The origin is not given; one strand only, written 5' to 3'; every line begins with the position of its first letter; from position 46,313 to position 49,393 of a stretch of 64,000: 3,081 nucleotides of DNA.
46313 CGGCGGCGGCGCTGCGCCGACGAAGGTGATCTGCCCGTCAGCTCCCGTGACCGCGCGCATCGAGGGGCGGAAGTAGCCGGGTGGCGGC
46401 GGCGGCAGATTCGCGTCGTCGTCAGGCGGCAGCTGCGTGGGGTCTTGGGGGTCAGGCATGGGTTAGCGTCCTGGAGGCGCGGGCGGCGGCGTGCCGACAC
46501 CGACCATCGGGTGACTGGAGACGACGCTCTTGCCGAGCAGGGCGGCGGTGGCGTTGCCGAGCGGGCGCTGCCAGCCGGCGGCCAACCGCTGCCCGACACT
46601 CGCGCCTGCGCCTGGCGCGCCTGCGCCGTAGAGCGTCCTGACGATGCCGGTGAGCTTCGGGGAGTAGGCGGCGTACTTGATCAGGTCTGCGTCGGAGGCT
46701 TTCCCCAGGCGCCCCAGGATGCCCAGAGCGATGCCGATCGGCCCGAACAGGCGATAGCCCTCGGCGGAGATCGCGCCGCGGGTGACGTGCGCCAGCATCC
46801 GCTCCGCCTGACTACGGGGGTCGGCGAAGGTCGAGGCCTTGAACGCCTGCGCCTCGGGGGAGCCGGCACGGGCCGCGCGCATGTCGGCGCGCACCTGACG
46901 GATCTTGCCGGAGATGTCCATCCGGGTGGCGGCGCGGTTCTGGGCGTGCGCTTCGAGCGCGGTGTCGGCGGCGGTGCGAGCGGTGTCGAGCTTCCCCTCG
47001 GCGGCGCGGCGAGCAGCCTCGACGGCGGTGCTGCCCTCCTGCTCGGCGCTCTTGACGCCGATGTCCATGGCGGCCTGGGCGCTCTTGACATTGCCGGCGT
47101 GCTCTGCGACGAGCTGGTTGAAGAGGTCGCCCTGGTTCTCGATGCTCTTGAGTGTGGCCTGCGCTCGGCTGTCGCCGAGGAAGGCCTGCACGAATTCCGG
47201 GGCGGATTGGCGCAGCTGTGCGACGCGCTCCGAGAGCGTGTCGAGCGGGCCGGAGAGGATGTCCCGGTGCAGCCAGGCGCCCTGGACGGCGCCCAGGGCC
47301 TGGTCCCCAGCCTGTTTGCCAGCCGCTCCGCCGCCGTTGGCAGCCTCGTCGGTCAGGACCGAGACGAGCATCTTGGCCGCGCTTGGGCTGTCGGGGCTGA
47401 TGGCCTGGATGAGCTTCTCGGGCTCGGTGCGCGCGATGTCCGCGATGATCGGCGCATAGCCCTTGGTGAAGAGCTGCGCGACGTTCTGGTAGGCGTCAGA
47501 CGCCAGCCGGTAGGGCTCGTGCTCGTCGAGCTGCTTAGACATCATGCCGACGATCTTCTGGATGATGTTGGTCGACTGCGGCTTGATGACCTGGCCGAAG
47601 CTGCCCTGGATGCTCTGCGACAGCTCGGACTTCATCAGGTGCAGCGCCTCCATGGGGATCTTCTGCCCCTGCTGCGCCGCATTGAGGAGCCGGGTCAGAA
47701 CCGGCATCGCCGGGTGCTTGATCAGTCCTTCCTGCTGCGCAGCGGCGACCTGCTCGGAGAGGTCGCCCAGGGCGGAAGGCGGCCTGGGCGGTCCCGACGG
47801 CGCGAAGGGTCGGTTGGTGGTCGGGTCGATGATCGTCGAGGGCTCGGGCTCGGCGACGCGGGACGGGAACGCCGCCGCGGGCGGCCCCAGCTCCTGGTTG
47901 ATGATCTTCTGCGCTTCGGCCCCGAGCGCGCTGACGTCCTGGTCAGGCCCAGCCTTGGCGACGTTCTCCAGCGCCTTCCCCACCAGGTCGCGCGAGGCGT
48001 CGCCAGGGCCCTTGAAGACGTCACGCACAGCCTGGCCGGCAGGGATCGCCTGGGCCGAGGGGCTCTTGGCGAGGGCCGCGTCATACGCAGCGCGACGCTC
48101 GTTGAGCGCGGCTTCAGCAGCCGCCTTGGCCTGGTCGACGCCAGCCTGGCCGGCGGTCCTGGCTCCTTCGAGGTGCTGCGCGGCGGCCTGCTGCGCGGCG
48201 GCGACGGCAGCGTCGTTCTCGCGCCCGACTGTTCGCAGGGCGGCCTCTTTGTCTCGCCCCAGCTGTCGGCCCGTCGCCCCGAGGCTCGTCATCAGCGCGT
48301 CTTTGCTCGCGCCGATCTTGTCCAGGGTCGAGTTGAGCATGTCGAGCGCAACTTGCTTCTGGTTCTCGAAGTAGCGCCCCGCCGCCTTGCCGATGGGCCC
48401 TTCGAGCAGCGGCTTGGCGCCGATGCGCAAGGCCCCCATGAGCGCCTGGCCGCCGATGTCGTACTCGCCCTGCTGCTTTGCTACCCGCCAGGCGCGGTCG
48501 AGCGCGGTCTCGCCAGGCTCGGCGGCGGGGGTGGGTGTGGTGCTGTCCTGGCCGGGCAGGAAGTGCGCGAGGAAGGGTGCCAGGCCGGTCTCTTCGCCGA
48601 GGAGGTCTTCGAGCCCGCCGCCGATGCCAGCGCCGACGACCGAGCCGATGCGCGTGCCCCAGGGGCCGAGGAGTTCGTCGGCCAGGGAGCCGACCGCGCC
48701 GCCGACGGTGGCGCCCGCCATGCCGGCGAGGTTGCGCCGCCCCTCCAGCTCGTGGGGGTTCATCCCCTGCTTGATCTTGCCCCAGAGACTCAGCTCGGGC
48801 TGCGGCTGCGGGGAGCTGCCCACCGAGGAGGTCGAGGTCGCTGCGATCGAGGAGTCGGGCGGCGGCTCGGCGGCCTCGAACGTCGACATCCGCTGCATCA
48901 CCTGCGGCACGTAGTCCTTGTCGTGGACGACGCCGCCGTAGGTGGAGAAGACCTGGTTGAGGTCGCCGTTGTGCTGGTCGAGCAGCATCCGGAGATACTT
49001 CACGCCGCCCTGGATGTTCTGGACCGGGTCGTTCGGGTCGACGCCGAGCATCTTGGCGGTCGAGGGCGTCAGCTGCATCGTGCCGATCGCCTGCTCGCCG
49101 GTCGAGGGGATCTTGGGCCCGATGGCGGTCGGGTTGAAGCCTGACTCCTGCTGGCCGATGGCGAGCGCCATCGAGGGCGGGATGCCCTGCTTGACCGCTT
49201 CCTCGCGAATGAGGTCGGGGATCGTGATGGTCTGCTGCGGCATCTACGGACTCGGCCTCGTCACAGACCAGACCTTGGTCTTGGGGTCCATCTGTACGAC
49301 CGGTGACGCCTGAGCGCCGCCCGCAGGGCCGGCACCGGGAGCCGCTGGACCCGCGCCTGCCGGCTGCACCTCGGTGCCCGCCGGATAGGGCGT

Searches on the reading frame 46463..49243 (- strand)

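Call 47: search_protein_families(library=phrogs, proteins=[window:46463-49243:-], max_evalue=0.001)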
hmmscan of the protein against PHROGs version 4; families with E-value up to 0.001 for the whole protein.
window:46463-49243:- (926 aa): 6 families
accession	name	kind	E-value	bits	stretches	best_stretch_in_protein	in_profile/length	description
phrog_2013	-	tail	3.7e-17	63.3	1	12-125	472-597/657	lytic tail protein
phrog_669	-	lysis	1.6e-15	56.6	1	14-104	927-1018/1946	endolysin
phrog_14342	-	tail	2.7e-09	38.1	1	10-100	143-228/272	lytic tail fiber protein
phrog_32437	-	unknown function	1.2e-06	29.6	1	19-103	83-167/205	-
phrog_28014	-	unknown function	2.5e-06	28.3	1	16-91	42-111/224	-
phrog_3201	-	tail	0.00011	20.9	1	10-85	2023-2105/2408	tail fiber protein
